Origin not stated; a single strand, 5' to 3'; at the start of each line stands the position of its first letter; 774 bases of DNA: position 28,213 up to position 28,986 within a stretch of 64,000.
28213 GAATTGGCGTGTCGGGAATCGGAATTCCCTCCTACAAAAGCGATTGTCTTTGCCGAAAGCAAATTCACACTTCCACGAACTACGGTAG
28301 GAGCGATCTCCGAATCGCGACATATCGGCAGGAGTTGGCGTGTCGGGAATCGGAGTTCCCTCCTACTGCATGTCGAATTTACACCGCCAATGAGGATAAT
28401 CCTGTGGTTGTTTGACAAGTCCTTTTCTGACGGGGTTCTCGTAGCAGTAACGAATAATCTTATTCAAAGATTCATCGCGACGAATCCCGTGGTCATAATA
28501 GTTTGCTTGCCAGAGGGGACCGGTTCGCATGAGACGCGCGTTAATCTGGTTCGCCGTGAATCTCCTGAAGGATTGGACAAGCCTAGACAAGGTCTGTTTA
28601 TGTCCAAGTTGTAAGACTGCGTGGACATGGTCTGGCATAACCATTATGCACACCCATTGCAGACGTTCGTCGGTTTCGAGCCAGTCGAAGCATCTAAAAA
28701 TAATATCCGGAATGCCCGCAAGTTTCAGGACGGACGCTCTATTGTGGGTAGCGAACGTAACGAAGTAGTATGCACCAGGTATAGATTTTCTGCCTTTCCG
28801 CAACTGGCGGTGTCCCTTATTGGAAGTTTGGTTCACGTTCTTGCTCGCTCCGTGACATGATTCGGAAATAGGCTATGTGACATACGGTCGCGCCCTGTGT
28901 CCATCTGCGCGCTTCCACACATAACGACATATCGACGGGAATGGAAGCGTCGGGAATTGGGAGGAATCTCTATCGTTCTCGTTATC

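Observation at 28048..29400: RAYT (REP-associated tyrosine transposase) embedded between two BIME-like REP arrays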

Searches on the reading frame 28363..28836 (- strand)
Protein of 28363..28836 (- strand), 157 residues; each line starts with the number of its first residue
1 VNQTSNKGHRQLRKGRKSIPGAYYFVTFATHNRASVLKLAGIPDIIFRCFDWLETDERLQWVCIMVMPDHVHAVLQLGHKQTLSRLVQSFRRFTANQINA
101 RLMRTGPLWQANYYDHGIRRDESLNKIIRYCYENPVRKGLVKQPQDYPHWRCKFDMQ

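Call 4: search_protein_families(library=pfam, proteins=[window:28363-28836:-], max_evalue=1)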
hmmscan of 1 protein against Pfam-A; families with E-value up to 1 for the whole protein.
window:28363-28836:- (157 aa): 1 family
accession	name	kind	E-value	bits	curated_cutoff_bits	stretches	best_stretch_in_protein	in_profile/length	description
PF01797.21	Y1_Tnp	-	5.4e-10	39.9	23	1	22-130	5-117/121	Transposase IS200 like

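Call 5: search_protein_families(library=ncbifam, proteins=[window:28363-28836:-], max_evalue=1)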
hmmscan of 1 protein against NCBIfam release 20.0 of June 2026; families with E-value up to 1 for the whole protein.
window:28363-28836:- (157 aa): 2 families
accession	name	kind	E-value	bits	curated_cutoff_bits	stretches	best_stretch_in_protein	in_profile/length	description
NF047646.1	REP_Tyr_transpos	equivalog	1.1e-36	125.9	80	1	13-150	1-146/146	REP-associated tyrosine transposase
NF033573.1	transpos_IS200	equivalog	1.5e-07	31.7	55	1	15-115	4-109/126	IS200/IS605 family transposase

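Call 13: search_solved_structures(query=window:28363-28836:-, max_evalue=1, show_alignments=2)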
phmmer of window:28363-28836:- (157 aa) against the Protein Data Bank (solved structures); distinct sequences matched with E-value up to 1: 9.
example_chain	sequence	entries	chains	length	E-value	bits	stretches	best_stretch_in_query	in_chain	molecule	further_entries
4er8_A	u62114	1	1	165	1.5e-07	34.6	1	18-149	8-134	TnpArep for protein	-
2fyx_A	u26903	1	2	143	0.00031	23.8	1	8-114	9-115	transposase, putative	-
2xm3_A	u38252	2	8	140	0.01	18.9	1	11-114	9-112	TRANSPOSASE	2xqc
2xo6_A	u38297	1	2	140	0.01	18.8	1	11-114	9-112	TRANSPOSASE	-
2xma_A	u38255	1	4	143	0.011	18.8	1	11-114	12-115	TRANSPOSASE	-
7osv_A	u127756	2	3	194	0.017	18.2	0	33-61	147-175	DeNovoTIM6-SB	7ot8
2f4f_A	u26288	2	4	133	0.026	17.5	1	23-116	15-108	Transposase, putative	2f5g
6z2i_A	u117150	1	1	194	0.083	15.9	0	33-60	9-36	de novo designed TIM barrel DeNovoTIM6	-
2ec2_A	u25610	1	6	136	0.88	12.6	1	60-126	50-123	136aa long hypothetical transposase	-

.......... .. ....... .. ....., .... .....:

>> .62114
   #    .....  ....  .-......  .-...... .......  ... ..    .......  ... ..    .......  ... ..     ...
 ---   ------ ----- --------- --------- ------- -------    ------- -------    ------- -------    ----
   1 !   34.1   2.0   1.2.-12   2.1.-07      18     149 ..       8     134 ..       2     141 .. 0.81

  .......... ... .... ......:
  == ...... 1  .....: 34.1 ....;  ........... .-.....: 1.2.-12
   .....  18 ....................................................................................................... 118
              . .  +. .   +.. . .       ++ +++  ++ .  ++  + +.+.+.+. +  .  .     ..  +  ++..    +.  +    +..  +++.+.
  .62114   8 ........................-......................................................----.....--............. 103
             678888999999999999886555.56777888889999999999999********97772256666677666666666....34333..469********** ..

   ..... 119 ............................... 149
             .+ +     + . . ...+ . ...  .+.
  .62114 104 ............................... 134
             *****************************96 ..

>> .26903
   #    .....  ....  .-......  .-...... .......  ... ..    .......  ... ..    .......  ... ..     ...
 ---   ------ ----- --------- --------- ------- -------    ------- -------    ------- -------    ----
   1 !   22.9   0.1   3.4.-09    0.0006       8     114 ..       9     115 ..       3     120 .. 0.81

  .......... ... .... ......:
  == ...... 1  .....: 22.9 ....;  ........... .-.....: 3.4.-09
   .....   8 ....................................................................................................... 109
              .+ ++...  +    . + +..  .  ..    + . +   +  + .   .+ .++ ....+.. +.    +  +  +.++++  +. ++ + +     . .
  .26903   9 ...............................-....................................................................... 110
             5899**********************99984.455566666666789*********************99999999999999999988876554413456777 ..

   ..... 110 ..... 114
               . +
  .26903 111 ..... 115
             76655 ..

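Call 18: find_homologous_proteins(query=window:28363-28836:-, max_evalue=0.00001)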
Query window:28363-28836:- (157 aa): 348 proteins with E <= 0.00001 among 352 candidates; the best 120 are listed.
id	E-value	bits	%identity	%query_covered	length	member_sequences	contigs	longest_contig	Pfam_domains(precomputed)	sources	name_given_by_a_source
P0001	1.2e-99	349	92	100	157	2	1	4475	PF01797.22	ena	-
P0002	3.1e-94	331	86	99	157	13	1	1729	PF01797.22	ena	-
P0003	2.5e-91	322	87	99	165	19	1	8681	PF01797.22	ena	-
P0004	4.6e-88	311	82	100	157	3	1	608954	PF01797.22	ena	-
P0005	1.2e-84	300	79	100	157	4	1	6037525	PF01797.22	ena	-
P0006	2.4e-84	299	78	100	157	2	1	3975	PF01797.22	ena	-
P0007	5.0e-84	298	77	100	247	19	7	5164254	PF01797.22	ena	-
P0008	6.8e-82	291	74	99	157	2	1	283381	PF01797.22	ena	-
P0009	2.8e-81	289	75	100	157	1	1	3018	PF01797.22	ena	-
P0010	2.5e-80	286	76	99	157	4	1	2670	PF01797.22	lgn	-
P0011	4.8e-80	285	75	99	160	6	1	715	PF01797.22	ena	-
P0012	1.2e-79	284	75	100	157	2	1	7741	PF01797.22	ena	-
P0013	2.8e-79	282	75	100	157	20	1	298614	PF01797.22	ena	-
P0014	2.8e-77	276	74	99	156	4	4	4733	PF01797.22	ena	-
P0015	2.8e-77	276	72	99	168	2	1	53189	PF01797.22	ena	-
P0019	3.6e-76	272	73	99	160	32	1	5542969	PF01797.22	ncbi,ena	-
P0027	1.8e-74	267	69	100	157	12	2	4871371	PF01797.22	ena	-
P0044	6.0e-69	249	66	100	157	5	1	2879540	PF01797.22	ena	-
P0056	8.6e-65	235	64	100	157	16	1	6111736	PF01797.22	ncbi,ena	-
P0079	6.1e-60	220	58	100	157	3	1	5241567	PF01797.22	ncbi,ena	-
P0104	1.1e-55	206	55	100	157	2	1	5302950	PF01797.22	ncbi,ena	-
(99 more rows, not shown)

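Call 20: find_encoding_contigs(protein=P0004, flank=4000, max_places=2)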
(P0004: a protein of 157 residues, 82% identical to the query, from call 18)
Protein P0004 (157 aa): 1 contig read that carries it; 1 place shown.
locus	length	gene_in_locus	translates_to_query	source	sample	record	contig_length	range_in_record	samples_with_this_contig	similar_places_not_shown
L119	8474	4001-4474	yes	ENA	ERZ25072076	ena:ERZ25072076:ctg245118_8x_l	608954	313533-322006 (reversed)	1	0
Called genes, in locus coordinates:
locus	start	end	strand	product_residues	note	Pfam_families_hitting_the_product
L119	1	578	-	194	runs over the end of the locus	-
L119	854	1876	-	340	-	PF13546:DDE_5, PF01609:DDE_Tnp_1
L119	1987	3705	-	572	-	PF00404:Dockerin_1, PF00496:SBP_bac_5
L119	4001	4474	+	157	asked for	PF01797:Y1_Tnp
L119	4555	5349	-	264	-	PF05721:PhyH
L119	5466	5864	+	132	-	PF00190:Cupin_1, PF02311:AraC_binding (weak), PF07883:Cupin_2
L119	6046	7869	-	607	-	PF13522:GATase_6, PF13537:GATase_7, PF01380:SIS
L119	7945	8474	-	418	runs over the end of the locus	PF01933:CofD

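Call 21: find_encoding_contigs(protein=P0005, flank=4000, max_places=2)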
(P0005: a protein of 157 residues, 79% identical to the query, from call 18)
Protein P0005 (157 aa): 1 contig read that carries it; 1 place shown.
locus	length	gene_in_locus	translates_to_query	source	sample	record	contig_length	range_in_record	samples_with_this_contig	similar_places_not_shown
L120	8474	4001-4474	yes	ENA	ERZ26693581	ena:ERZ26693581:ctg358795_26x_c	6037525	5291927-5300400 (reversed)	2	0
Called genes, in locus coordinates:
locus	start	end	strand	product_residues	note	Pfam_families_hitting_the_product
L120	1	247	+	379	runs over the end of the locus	PF02746:MR_MLE_N, PF13378:MR_MLE_C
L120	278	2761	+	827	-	PF03190:Thioredox_DsbH, PF13098:Thioredoxin_2 (faint), PF13899:Thioredoxin_7, PF03663:Glyco_hydro_76 (weak), PF11412:DsbD_N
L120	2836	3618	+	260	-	PF00106:adh_short, PF08659:KR, PF13561:adh_short_C2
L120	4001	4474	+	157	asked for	PF01797:Y1_Tnp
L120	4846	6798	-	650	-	-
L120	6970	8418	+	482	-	-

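Call 22: find_encoding_contigs(protein=P0056, flank=4000, max_places=2)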
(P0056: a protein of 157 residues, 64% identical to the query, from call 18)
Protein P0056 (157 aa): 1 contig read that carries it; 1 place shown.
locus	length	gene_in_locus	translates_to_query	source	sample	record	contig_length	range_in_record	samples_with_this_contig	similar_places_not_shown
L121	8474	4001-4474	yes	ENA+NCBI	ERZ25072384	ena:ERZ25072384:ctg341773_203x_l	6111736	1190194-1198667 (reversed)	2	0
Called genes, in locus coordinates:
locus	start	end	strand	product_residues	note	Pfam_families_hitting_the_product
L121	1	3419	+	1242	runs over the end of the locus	PF19078:Big_12 (weak), PF00932:LTD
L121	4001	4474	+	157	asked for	PF01797:Y1_Tnp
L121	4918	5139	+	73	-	-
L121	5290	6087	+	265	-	PF05685:Uma2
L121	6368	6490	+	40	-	-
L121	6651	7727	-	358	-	-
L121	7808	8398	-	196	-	PF00694:Aconitase_C, PF27512:LeuD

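Call 23: find_encoding_contigs(protein=P0104, flank=4000, max_places=2)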
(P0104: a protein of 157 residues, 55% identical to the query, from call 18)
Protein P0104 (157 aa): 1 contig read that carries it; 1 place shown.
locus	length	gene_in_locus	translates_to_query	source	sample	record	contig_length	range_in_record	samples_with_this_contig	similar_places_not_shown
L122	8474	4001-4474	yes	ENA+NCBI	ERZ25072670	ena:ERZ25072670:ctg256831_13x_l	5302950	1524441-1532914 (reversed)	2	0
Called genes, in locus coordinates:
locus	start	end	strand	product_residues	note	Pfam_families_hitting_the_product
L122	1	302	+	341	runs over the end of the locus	PF00005:ABC_tran, PF13304:AAA_21 (weak)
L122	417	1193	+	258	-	PF05721:PhyH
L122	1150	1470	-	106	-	-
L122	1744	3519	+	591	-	PF00756:Esterase, PF02230:Abhydrolase_2 (faint), PF00326:Peptidase_S9 (faint), PF00404:Dockerin_1 (weak)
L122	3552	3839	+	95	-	PF18962:Por_Secre_tail (faint), PF13860:FlgD_ig (weak)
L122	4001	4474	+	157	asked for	PF01797:Y1_Tnp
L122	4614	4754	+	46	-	-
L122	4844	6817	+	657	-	PF00963:Cohesin (weak), PF00404:Dockerin_1 (weak), PF13860:FlgD_ig (weak)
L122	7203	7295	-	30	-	-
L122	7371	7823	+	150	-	-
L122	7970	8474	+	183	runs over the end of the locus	PF02538:Hydantoinase_B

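Call 33: find_related_loci(query=window:28363-28836:-, collection=metagenome_contigs, flank=2500)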
Query window:28363-28836:- (157 aa) in metagenome_contigs; peptide patterns used: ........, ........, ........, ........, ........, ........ (x = any residue, [..] = any of these).
94 stretches matched a pattern; 40 encode a relative of the query (tblastn E <= 1e-3); 40 distinct loci.
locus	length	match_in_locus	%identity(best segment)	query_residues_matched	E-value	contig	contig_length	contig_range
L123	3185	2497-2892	40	12-150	7e-27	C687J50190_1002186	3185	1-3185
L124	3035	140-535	40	12-150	7e-27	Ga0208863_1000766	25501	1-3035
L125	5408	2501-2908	37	8-150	2e-25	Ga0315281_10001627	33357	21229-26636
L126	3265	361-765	37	9-150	2e-25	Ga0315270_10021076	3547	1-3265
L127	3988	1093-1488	37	12-150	1e-24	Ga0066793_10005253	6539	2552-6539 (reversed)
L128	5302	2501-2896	37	12-150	1e-24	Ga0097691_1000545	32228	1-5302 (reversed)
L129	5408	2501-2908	32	11-150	1e-24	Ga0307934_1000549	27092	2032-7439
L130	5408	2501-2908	36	8-150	3e-24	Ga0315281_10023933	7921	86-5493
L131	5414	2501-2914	34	6-150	2e-23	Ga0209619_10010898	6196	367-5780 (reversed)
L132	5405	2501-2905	35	9-150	2e-21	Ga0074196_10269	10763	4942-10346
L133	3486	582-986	35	9-150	2e-21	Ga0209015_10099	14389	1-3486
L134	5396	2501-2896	34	12-150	4e-20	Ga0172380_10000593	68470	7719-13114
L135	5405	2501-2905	37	9-150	2e-25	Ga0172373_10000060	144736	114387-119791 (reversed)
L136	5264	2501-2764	40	65-154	2e-17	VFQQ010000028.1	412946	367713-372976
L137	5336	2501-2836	34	12-130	8e-15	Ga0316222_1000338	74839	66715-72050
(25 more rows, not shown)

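Call 34: find_encoding_contigs(protein=P0019, flank=2500, max_places=1)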
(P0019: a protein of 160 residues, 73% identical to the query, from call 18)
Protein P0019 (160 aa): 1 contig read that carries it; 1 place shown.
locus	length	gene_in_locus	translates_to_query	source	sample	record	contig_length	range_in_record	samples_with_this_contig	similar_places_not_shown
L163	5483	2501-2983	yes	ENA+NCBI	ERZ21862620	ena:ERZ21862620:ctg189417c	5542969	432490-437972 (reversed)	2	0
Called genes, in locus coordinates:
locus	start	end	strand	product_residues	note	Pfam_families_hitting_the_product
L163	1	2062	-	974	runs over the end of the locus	PF03699:UPF0182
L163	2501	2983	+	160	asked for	PF01797:Y1_Tnp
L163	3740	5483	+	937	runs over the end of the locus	PF00932:LTD (weak)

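Call 35: find_encoding_contigs(protein=P0027, flank=2500, max_places=1)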
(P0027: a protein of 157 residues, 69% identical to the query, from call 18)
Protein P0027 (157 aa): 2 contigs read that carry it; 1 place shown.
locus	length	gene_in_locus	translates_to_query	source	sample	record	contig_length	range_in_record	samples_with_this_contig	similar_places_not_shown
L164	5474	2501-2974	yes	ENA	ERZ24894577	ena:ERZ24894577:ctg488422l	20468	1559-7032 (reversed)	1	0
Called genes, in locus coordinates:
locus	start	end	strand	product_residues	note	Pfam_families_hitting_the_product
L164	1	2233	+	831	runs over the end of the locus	PF02369:Big_1, PF09134:Invasin_D3 (faint), PF13620:CarboxypepD_reg (faint), PF17789:MG4 (faint), PF02369:Big_1, PF00058:Ldl_recept_b (faint)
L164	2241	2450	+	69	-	PF13860:FlgD_ig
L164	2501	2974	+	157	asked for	PF01797:Y1_Tnp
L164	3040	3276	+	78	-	-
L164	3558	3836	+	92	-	-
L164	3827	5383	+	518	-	-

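Call 36: find_encoding_contigs(protein=P0044, flank=2500, max_places=1)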
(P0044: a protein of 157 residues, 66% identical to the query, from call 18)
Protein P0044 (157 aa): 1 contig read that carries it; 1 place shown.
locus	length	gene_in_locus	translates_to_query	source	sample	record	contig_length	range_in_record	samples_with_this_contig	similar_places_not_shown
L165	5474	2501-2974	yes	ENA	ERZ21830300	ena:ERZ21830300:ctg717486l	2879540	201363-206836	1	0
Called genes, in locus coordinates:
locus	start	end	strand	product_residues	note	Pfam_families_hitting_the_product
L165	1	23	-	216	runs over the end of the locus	PF13205:Big_5 (weak)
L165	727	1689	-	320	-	PF02481:DNA_processg_A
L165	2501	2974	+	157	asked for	PF01797:Y1_Tnp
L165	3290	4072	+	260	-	PF00005:ABC_tran, PF13304:AAA_21 (faint), PF12399:BCA_ABC_TP_C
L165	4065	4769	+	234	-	PF00005:ABC_tran, PF13304:AAA_21 (faint)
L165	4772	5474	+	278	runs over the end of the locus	PF01790:LGT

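Call 37: find_encoding_contigs(protein=P0079, flank=2500, max_places=1)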
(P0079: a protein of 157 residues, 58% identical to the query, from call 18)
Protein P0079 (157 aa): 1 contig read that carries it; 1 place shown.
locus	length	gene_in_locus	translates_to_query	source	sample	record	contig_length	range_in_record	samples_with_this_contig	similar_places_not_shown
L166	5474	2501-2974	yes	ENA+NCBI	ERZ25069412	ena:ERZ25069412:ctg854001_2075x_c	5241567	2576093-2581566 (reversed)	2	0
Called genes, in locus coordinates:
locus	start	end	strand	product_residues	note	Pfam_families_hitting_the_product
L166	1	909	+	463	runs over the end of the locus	PF13360:PQQ_2, PF13570:Beta-prop_ACSF4, PF25293:Beta-prop_EMC1_N (faint)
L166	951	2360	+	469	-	PF01011:PQQ (faint), PF13360:PQQ_2, PF13570:Beta-prop_ACSF4, PF13360:PQQ_2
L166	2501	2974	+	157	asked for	PF01797:Y1_Tnp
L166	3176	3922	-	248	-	PF00106:adh_short, PF08659:KR, PF13561:adh_short_C2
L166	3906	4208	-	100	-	-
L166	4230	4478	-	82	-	PF02627:CMD (weak)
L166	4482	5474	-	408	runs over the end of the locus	-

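Call 38: find_encoding_contigs(protein=P0001, flank=2500, max_places=1)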
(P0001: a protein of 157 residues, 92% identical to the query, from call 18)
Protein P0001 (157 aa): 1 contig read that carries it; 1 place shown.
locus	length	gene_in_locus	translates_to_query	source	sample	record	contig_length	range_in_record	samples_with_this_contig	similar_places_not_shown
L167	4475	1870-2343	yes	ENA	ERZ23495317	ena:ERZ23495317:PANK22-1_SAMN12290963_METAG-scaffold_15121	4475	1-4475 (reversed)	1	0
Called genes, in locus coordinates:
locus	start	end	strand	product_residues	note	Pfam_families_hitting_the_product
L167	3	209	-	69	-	?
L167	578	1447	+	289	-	PF03328:HpcH_HpaI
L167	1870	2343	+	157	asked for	PF01797:Y1_Tnp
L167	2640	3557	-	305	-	PF00248:Aldo_ket_red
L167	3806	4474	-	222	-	?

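Call 56: predict_structure(alignment_id=A2)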
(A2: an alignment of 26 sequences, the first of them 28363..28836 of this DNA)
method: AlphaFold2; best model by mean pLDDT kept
length: 157 residues; sequences in the alignment: 26
mean_pLDDT: 86.0   pTM: 0.80
mean pLDDT of the five models: 86.0, 85.8, 85.3, 83.6, 83.3
residues with pLDDT >= 90: 109; 70-90: 29; 50-70: 6; < 50: 13
segments of 3 or more residues with pLDDT < 50: 1-12
pLDDT, mean of each block of 10 residues (from residue 1): 35 63 91 95 96 93 95 92 92 95 93 86 84 94 94 77
secondary structure, 60 per line:
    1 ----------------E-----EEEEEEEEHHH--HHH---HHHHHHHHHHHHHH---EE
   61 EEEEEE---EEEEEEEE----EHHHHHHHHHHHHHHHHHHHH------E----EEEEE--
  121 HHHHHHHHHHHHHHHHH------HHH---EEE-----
elements in order: E23-30 H42-55 E59-66 E70-77 H83-102 E114-118 H121-137 E150-152
